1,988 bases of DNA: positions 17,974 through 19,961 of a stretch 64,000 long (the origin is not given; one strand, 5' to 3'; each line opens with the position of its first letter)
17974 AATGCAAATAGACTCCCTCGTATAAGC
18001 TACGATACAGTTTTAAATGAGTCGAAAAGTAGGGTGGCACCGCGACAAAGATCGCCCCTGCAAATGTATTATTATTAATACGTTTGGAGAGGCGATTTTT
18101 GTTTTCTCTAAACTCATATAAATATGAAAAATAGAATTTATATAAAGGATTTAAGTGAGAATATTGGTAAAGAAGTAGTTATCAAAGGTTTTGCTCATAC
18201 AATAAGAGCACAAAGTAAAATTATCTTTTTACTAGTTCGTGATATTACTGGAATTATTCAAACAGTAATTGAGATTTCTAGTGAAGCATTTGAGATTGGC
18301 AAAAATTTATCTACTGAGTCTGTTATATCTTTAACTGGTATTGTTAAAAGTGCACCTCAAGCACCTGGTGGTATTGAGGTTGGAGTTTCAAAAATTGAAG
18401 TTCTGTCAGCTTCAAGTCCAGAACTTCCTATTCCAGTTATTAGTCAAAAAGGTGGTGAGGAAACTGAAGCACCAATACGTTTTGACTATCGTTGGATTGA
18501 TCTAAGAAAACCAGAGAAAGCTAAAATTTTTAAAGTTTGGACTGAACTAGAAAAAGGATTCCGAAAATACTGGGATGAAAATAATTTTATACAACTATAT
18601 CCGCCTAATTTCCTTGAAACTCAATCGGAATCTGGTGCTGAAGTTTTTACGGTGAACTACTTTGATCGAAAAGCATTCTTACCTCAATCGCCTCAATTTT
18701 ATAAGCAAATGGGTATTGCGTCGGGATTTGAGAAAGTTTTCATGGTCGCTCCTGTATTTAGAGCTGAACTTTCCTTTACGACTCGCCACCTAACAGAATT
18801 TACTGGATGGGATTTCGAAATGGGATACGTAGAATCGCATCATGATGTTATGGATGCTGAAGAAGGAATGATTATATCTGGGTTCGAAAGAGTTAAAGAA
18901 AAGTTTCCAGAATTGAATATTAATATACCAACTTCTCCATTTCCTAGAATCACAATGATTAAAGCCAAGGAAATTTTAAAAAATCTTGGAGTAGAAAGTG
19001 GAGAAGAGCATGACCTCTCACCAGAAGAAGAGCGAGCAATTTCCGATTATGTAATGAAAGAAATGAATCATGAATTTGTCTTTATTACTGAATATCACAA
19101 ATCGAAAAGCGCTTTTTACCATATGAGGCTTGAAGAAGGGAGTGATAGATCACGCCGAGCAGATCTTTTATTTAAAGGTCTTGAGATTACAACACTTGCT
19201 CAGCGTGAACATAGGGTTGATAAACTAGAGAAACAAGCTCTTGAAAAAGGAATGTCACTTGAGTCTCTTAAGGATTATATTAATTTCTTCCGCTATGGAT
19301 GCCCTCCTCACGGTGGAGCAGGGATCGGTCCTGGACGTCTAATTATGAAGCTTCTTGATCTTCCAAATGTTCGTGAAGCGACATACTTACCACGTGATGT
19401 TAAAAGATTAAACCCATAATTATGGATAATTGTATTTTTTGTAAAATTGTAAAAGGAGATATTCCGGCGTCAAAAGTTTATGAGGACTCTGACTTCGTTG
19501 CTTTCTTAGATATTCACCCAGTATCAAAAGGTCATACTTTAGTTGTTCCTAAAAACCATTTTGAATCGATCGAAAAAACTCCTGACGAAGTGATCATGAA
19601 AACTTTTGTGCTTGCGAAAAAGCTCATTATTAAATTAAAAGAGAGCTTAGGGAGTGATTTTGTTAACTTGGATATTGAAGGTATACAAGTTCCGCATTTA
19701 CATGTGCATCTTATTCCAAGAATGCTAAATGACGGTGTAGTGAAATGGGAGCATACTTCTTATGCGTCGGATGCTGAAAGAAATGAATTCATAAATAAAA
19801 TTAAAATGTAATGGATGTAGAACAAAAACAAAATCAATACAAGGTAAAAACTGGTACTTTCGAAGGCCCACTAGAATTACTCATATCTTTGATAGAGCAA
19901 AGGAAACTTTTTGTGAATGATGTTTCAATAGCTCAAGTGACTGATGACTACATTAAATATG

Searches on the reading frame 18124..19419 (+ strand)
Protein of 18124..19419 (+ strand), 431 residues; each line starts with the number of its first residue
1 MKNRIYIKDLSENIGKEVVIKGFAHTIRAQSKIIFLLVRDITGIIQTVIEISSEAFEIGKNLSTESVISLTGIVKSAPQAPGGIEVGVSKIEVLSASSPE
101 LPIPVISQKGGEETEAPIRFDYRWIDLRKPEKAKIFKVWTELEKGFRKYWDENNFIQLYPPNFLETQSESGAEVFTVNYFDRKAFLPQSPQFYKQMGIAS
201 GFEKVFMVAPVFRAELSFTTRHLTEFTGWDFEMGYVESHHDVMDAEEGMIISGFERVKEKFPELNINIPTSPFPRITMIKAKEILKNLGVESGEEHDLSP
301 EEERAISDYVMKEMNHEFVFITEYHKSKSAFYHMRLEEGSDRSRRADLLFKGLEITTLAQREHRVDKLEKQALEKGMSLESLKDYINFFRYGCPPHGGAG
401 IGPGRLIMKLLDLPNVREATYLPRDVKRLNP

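Call 6: search_protein_families(library=pfam, proteins=[window:18124-19419:+])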
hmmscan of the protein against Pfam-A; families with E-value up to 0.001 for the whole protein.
window:18124-19419:+ (431 aa): 2 families
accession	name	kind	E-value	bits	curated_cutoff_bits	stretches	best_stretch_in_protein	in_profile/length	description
PF00152.25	tRNA-synt_2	-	3.1e-72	243.7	25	1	118-425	4-307/308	tRNA synthetases class II (D, K and N)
PF01336.31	tRNA_anti-codon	-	1.7e-11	44.3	27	1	18-94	1-75/75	OB-fold nucleic acid binding domain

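Call 13: find_homologous_proteins(query=window:18124-19419:+)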
Query window:18124-19419:+ (431 aa): 8000 proteins with E <= 0.001 among 8000 candidates; the best 120 are listed.
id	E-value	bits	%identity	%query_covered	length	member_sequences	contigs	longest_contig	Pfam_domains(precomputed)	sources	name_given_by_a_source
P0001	4.2e-277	937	96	100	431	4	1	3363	PF01336.32,PF00152.26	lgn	-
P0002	3.6e-262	888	89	100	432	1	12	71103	PF01336.32,PF00152.26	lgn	-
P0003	1.3e-245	833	84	100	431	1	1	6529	PF01336.32,PF00152.26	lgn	-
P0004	8.5e-241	817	82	99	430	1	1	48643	PF01336.32,PF00152.26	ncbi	-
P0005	2.3e-239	813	81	99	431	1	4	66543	PF01336.32,PF00152.26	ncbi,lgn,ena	-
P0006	2.9e-239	812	82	99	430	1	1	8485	PF01336.32,PF00152.26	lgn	-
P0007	6.5e-239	811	81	99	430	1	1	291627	PF01336.32,PF00152.26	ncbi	-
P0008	6.1e-238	808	81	99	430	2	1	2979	PF01336.32,PF00152.26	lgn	-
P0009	9.7e-237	804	79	99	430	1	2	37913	PF01336.32,PF00152.26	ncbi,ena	-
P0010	4.0e-236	802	80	99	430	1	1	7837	PF01336.32,PF00152.26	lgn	-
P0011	1.1e-234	797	80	100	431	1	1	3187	PF01336.32,PF00152.26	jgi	jgi:nondiscriminating aspartyl-tRNA synthetase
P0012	3.1e-234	796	79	100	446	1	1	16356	PF01336.32,PF00152.26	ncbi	-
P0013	3.4e-234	796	80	100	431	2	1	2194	PF01336.32,PF00152.26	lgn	-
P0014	5.9e-234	795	80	99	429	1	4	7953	PF01336.32,PF00152.26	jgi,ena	-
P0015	3.2e-233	792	80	100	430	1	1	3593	PF01336.32,PF00152.26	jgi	jgi:nondiscriminating aspartyl-tRNA synthetase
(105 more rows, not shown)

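Call 15: find_related_loci(query=A1, collection=genome_contigs, flank=3000)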
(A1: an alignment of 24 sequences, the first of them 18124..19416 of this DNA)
Query A1 (431 aa) in genome_contigs; peptide patterns used: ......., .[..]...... (x = any residue, [..] = any of these).
600 stretches matched a pattern (row limit reached: there are more); 596 encode a relative of the query (tblastn E <= 1e-3); the best 80 are kept; 80 distinct loci.
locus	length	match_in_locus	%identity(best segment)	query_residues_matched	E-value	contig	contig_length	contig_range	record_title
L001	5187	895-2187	76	1-431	0e+0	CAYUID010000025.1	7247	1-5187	MAG TPA_asm: uncultured Candidatus Saccharibacteria bacterium isolate SRP273308_co1_430 genome assembly, contig: NODE_17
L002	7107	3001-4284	77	4-431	0e+0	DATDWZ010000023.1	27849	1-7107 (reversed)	MAG TPA_asm: Candidatus Paceibacterota bacterium isolate SMAG_U8125 k141_705189, whole genome shotgun sequence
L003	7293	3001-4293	74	1-431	0e+0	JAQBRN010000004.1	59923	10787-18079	MAG: Parcubacteria group bacterium isolate RYN_400 scaffold_1246267, whole genome shotgun sequence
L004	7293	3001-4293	70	1-431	0e+0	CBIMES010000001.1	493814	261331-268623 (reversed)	MAG TPA_asm: uncultured bacterium isolate SRR16817029_binner123_Refined_20 genome assembly, contig: ERZ27393973.5, whole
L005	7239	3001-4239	74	19-431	0e+0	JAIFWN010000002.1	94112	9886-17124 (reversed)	MAG: Candidatus Parcubacteria bacterium isolate viral-cat_50_13 PAFVLPS_2018_scaffold_2500, whole genome shotgun sequenc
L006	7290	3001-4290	71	3-431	0e+0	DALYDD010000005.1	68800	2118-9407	MAG TPA_asm: Candidatus Paceibacterota bacterium isolate CTOTU14218 NODE_72_length_68800_cov_4.013354, whole genome shot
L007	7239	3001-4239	72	19-431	0e+0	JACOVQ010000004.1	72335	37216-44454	MAG: Candidatus Zambryskibacteria bacterium isolate NC_groundwater_104_Ag_S-0.1um_44_1351 S_p1_S3_170907_scaffold_496393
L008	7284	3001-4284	71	4-431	0e+0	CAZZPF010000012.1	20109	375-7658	MAG TPA_asm: uncultured Candidatus Saccharibacteria bacterium isolate binchicken_co203_538 genome assembly, contig: k141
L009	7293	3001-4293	70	1-431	0e+0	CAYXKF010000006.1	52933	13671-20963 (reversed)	MAG TPA_asm: uncultured Candidatus Saccharibacteria bacterium isolate SRP257259_co1_189 genome assembly, contig: NODE_57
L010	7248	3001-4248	74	16-431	0e+0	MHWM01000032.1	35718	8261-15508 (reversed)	MAG: Candidatus Zambryskibacteria bacterium RIFCSPLOWO2_02_FULL_39_14 rifcsplowo2_02_scaffold_965, whole genome shotgun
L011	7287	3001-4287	67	4-431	0e+0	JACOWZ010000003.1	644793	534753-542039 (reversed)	MAG: Candidatus Colwellbacteria bacterium isolate NC_groundwater_140_Ag_S-0.1um_43_21 S4_GD2017_2_S1_scaffold_1, whole g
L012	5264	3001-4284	59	4-431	7e-180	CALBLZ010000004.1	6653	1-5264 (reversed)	MAG TPA_asm: uncultured Candidatus Berkelbacteria bacterium isolate SRR5576005_bin.117_CONCOCT_v1.1_MAG genome assembly,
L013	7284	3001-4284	61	4-431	5e-178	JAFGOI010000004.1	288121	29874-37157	MAG: Patescibacteria group bacterium isolate Zod_Metabat.613 k87_2257151, whole genome shotgun sequence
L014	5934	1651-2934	59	3-431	2e-172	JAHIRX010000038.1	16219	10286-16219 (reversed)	MAG: Patescibacteria group bacterium isolate MM_PC_MetaG.mb.146 MM_PC_MetaG.mb.146_k141_796342, whole genome shotgun seq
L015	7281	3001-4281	62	4-431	2e-170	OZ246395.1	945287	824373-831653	MAG: uncultured Candidatus Saccharibacteria bacterium isolate SRP292972_co1_112 genome assembly, chromosome: 1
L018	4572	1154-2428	58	4-431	5e-164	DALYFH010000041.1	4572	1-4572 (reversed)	MAG TPA_asm: Candidatus Woesebacteria bacterium isolate CTOTU14276 NODE_5307_length_4572_cov_4.972770, whole genome shot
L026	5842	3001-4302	51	4-431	2e-147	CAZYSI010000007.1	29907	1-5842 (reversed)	MAG TPA_asm: uncultured Candidatus Saccharibacteria bacterium isolate binchicken_co326_102 genome assembly, contig: NODE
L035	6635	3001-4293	71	1-431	0e+0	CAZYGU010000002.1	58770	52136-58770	MAG TPA_asm: uncultured Candidatus Saccharibacteria bacterium isolate SRP278252_co2_822 genome assembly, contig: NODE_84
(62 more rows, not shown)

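Call 20: find_related_loci(query=window:18124-19416:+, collection=metagenome_contigs, flank=2500)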
Query window:18124-19416:+ (431 aa) in metagenome_contigs; peptide patterns used: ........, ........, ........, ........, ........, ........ (x = any residue, [..] = any of these).
418 stretches matched a pattern; 284 encode a relative of the query (tblastn E <= 1e-3); the best 80 are kept; 80 distinct loci.
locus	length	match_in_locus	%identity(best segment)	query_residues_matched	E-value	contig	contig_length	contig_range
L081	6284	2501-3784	79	4-431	0e+0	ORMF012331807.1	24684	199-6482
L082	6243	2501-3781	80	4-431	0e+0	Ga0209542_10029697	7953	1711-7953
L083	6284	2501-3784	78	4-431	0e+0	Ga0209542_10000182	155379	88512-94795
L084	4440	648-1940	78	1-431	0e+0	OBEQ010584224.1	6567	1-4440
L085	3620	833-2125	77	1-431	0e+0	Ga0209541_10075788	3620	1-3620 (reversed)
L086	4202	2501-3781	77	4-431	0e+0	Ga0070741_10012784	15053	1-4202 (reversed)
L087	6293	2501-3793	77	1-431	0e+0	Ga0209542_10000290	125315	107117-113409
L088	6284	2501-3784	76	4-431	0e+0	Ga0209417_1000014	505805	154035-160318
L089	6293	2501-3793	75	1-431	0e+0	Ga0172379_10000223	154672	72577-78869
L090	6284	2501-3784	77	4-431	0e+0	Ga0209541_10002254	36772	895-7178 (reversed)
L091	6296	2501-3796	75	1-431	0e+0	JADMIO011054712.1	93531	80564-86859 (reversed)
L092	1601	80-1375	76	4-431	0e+0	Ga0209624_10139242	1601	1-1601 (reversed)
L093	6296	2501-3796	73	1-431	0e+0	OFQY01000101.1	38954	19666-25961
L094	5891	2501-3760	76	12-431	0e+0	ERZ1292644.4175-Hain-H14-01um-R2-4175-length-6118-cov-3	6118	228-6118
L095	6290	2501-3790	74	3-431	0e+0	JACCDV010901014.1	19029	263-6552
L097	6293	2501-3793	74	1-431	0e+0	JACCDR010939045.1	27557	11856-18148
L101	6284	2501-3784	71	4-431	0e+0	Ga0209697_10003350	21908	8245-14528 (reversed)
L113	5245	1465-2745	72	5-431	0e+0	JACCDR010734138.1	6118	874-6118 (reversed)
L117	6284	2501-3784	72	4-431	0e+0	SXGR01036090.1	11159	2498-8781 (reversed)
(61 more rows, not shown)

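Call 26: find_encoding_contigs(protein=P0002, flank=6000, max_places=3)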
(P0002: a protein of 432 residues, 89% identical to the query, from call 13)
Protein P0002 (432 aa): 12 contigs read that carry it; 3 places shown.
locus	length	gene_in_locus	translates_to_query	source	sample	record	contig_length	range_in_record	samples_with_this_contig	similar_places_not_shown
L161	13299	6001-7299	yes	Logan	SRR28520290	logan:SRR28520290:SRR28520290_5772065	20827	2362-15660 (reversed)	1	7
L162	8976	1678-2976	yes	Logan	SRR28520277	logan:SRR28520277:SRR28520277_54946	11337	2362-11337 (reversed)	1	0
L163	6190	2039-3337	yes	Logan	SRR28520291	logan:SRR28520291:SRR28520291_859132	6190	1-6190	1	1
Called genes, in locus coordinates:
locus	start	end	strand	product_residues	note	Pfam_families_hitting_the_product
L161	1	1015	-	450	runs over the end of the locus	PF01406:tRNA-synt_1e, PF09334:tRNA-synt_1g (weak)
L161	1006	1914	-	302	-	PF01544:CorA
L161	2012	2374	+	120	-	PF00829:Ribosomal_L21p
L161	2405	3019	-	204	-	PF21176:RecR_HhH (weak), PF01751:Toprim (weak), PF13662:Toprim_4, PF21175:RecR_C (weak)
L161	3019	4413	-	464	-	PF00772:DnaB, PF13481:AAA_25, PF03796:DnaB_C, PF06745:ATPase (weak)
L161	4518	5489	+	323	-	PF00579:tRNA-synt_1b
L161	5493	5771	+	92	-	-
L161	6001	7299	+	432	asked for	PF01336:tRNA_anti-codon, PF00152:tRNA-synt_2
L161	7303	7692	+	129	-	PF11969:DcpS_C, PF01230:HIT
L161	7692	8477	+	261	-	PF02616:SMC_ScpA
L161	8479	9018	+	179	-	PF04079:SMC_ScpB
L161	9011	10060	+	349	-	PF00953:Glycos_transf_4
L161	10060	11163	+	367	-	PF01098:FTSW_RODA_SPOVE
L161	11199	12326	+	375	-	PF03033:Glyco_transf_28, PF04101:Glyco_tran_28_C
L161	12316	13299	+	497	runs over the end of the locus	PF00749:tRNA-synt_1c, PF19269:Anticodon_2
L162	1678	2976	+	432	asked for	PF01336:tRNA_anti-codon, PF00152:tRNA-synt_2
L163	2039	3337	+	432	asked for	PF01336:tRNA_anti-codon, PF00152:tRNA-synt_2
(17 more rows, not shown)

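Call 27: find_encoding_contigs(protein=P0001, flank=3000, max_places=2)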
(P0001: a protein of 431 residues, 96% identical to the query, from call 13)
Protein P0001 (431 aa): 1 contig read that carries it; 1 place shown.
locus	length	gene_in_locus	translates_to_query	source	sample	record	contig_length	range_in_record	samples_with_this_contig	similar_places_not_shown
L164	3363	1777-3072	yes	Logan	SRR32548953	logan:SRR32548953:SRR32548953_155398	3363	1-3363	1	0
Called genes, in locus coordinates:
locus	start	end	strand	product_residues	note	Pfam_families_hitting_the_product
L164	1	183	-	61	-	?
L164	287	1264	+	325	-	PF00579:tRNA-synt_1b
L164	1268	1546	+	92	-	-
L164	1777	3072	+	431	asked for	PF01336:tRNA_anti-codon, PF00152:tRNA-synt_2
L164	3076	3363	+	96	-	?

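Call 28: find_encoding_contigs(protein=P0003, flank=3000, max_places=2)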
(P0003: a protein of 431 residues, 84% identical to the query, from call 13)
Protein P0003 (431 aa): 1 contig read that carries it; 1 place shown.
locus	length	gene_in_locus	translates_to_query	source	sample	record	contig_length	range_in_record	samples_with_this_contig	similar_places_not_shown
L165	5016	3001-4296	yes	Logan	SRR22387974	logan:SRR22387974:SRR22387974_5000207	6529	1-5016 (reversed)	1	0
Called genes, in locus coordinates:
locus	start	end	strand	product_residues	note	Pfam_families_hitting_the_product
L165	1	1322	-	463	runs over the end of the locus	PF00772:DnaB, PF03796:DnaB_C, PF06745:ATPase (weak), PF13481:AAA_25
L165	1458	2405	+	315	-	PF00579:tRNA-synt_1b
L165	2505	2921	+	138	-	-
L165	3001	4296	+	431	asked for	PF01336:tRNA_anti-codon, PF00152:tRNA-synt_2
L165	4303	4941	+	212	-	PF09335:VTT_dom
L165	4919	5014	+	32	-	?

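Call 29: find_encoding_contigs(protein=P0004, flank=3000, max_places=1)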
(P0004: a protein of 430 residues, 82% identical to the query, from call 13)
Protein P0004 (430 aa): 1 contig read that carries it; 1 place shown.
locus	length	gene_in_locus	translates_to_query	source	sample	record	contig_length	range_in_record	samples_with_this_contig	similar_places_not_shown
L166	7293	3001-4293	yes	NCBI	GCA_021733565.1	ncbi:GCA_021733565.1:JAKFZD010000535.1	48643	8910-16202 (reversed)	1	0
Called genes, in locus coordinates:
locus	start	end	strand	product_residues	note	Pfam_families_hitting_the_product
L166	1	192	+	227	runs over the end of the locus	PF01209:Ubie_methyltran (weak), PF13847:Methyltransf_31, PF08241:Methyltransf_11, PF08242:Methyltransf_12, PF13649:Methyltransf_25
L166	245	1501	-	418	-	PF00675:Peptidase_M16, PF05193:Peptidase_M16_C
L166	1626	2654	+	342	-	PF00579:tRNA-synt_1b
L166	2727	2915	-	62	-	-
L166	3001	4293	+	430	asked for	PF01336:tRNA_anti-codon, PF00152:tRNA-synt_2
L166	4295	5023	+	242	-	PF02616:SMC_ScpA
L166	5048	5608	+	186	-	PF04079:SMC_ScpB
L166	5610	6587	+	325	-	PF00768:Peptidase_S11, PF02113:Peptidase_S13 (faint), PF13354:Beta-lactamase2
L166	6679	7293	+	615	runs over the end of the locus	PF13522:GATase_6, PF12481:DUF3700 (weak), PF13537:GATase_7, PF00733:Asn_synthase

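Call 30: find_encoding_contigs(protein=P0005, flank=3000, max_places=1)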
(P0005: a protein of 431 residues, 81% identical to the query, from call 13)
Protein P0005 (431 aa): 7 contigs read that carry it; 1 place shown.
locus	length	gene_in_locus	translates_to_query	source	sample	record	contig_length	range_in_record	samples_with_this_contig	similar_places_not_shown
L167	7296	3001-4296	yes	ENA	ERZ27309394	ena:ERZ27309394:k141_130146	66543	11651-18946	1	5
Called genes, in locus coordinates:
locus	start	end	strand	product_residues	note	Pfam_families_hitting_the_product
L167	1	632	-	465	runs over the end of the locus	PF00772:DnaB, PF13481:AAA_25, PF03796:DnaB_C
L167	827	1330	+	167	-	-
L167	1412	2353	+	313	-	PF00579:tRNA-synt_1b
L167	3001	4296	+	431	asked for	PF01336:tRNA_anti-codon, PF00152:tRNA-synt_2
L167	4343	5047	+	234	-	PF02616:SMC_ScpA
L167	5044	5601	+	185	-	PF04079:SMC_ScpB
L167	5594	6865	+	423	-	PF08245:Mur_ligase_M, PF02875:Mur_ligase_C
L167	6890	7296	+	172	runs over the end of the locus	-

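Call 31: find_encoding_contigs(protein=P0007, flank=3000, max_places=1)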
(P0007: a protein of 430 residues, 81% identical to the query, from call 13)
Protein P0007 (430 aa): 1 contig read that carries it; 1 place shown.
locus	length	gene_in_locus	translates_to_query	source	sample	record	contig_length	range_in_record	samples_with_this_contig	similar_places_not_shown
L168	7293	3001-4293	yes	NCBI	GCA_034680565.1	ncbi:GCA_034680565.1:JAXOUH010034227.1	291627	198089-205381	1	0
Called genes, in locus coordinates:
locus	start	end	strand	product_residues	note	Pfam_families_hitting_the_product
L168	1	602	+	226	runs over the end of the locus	PF03848:TehB (weak), PF13489:Methyltransf_23 (faint), PF01209:Ubie_methyltran (weak), PF13847:Methyltransf_31, PF08241:Methyltransf_11, PF08242:Methyltransf_12, PF13649:Methyltransf_25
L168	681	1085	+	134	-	-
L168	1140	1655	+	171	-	-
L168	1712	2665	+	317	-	PF00579:tRNA-synt_1b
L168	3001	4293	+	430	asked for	PF01336:tRNA_anti-codon, PF00152:tRNA-synt_2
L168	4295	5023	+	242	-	PF02616:SMC_ScpA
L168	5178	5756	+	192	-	PF04079:SMC_ScpB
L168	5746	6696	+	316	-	PF00768:Peptidase_S11, PF13354:Beta-lactamase2 (weak)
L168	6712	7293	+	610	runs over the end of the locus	PF13522:GATase_6, PF13537:GATase_7, PF00733:Asn_synthase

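Call 32: find_encoding_contigs(protein=P0009, flank=3000, max_places=1)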
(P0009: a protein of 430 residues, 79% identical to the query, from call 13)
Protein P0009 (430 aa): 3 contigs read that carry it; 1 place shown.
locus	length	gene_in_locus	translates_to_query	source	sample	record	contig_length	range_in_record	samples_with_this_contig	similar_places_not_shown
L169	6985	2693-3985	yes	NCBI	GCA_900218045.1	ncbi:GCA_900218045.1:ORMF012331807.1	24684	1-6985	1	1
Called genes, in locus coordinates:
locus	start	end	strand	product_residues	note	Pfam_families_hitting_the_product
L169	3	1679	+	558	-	?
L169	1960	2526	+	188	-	PF20803:PaaX_M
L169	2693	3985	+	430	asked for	PF01336:tRNA_anti-codon, PF00152:tRNA-synt_2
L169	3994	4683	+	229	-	PF01177:Asp_Glu_race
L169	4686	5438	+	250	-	PF02616:SMC_ScpA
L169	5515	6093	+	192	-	PF04079:SMC_ScpB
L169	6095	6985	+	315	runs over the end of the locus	PF00768:Peptidase_S11, PF13354:Beta-lactamase2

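Call 56: search_protein_families(library=pfam, proteins=[L035:4300-5073:+, L088:3819-4547:+, L101:3787-4521:+, L117:3796-4527:+, L026:4341-5099:+, L095:3964-4662:+, L004:4551-5315:+, L113:3580-4263:+, L018:2434-2931:+, L097:4228-4869:-], max_evalue=0.00001)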
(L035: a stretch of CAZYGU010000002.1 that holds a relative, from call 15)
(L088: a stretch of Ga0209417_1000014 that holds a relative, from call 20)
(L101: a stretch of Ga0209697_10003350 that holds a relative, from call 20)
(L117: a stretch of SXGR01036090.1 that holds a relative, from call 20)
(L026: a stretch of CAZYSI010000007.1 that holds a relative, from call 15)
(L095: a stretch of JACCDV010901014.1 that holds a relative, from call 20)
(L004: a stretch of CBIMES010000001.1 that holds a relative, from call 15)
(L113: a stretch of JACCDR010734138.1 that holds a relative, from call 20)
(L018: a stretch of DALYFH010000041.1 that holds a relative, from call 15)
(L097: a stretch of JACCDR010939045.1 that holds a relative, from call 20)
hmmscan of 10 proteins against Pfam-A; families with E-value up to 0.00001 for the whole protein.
L035:4300-5073:+ (257 aa): 1 family
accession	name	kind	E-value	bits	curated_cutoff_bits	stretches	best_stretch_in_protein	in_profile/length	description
PF02616.19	SMC_ScpA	-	4.6e-22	79.6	24.6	1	23-245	1-228/232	Segregation and condensation protein ScpA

L088:3819-4547:+ (242 aa): 1 family
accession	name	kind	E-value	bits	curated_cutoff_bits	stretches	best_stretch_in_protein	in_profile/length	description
PF02616.19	SMC_ScpA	-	1.2e-24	88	24.6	1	22-232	1-229/232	Segregation and condensation protein ScpA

L101:3787-4521:+ (244 aa): 1 family
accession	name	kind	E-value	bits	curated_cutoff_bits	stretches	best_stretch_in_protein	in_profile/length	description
PF02616.19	SMC_ScpA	-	2.1e-18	67.6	24.6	1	23-103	1-82/232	Segregation and condensation protein ScpA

L117:3796-4527:+ (243 aa): 1 family
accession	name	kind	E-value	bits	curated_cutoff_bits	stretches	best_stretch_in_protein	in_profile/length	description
PF02616.19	SMC_ScpA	-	4.7e-17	63.2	24.6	1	21-230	1-228/232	Segregation and condensation protein ScpA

L026:4341-5099:+ (252 aa): 2 families
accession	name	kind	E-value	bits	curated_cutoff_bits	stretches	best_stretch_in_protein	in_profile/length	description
PF02616.19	SMC_ScpA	-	2.1e-31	110.2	24.6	1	19-230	1-230/232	Segregation and condensation protein ScpA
PF04824.21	Rad21_Rec8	-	7.4e-07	28.8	22.7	0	188-230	8-50/55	Conserved region of Rad21 / Rec8 like protein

L095:3964-4662:+ (232 aa): 0 families

L004:4551-5315:+ (254 aa): 2 families
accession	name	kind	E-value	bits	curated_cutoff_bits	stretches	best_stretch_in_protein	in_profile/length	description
PF13385.13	Laminin_G_3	-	6.9e-18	65.7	27.6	1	101-252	2-144/151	Concanavalin A-like lectin/glucanases superfamily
PF07963.17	N_methyl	-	3.7e-08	33.1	21.2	1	1-27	1-27/27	Prokaryotic N-terminal methylation motif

L113:3580-4263:+ (227 aa): 0 families

L018:2434-2931:+ (165 aa): 1 family
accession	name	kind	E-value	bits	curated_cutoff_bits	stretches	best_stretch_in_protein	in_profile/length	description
PF04073.20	tRNA_edit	-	3.5e-24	85.7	25.5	1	29-155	1-122/123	Aminoacyl-tRNA editing domain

L097:4228-4869:- (213 aa): 1 family
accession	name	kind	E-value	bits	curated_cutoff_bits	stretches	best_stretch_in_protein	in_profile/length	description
PF07987.16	DUF1775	-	3.1e-28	99.4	25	1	24-160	1-140/146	Domain of unkown function (DUF1775)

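Call 65: search_protein_families(library=ncbifam, proteins=[window:18124-19419:+], max_evalue=1e-10)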
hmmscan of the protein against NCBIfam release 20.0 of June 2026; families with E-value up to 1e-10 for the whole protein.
window:18124-19419:+ (431 aa): 14 families
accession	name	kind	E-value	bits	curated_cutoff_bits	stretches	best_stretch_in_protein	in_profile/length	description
NF003483.0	PRK05159.1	equivalog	4e-136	454.4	353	1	2-431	3-438/438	aspartate--tRNA(Asn) ligase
TIGR00458.1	aspS_nondisc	equivalog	5.3e-113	378.2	368.4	1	6-431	2-428/428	aspartate--tRNA(Asn) ligase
NF003037.0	PRK03932.1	equivalog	1.4e-65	222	414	1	5-430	4-450/451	asparagine--tRNA ligase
TIGR00457.1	asnS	equivalog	7.9e-61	206.2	342.6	1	7-430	8-454/455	asparagine--tRNA ligase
NF001750.0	PRK00476.1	equivalog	6.3e-55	186.6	443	1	11-278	14-279/590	aspartate--tRNA ligase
TIGR00459.1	aspS_bact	equivalog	3.9e-50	170.8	373.85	1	2-291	2-284/586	aspartate--tRNA ligase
NF009460.0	PRK12820.1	equivalog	1.1e-30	106.4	1379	1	3-282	22-311/723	bifunctional aspartyl-tRNA synthetase/aspartyl/glutamyl-tRNA amidotransferase subunit C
NF001756.1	PRK00484.1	subfamily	2.2e-30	105.8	468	1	11-298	47-332/488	lysine--tRNA ligase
TIGR00499.1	lysS_bact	equivalog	2.9e-28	98.8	427.6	1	12-298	50-338/496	lysine--tRNA ligase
NF005052.0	PRK06462.1-1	equivalog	6.5e-28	97.8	368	1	116-424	31-345/353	asparagine synthetase A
NF005054.0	PRK06462.1-4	equivalog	3.5e-23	82.1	309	1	126-424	15-310/318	asparagine synthetase A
NF009101.0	PRK12445.1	subfamily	3.3e-12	45.7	1026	0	13-249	63-297/505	lysine--tRNA ligase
TIGR00462.1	genX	equivalog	2.6e-11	43.5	286.9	1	141-418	6-300/304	EF-P lysine aminoacylase EpmA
NF002821.0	PRK02983.1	equivalog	6.7e-11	40.9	742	0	10-227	654-870/1102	bifunctional lysylphosphatidylglycerol synthetase/lysine--tRNA ligase LysX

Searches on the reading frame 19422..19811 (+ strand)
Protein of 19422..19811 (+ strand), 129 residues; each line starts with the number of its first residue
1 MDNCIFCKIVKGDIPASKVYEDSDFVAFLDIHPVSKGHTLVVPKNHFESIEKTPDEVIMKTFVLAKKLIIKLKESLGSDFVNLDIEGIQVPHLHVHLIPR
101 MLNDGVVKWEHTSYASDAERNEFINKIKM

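Call 6: search_protein_families(library=pfam, proteins=[window:19422-19811:+])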
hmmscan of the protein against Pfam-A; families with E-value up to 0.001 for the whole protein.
window:19422-19811:+ (129 aa): 3 families
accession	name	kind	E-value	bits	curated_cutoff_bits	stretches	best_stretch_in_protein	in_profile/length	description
PF01230.28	HIT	-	3.9e-21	75.9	21.5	1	12-100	2-95/98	HIT domain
PF11969.13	DcpS_C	-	9.7e-15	55.5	24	1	3-99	1-101/114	Scavenger mRNA decapping enzyme C-term binding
PF04677.20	CwfJ_C_1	-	0.00011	22.5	21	1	26-99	37-108/122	Protein similar to CwfJ C-terminus 1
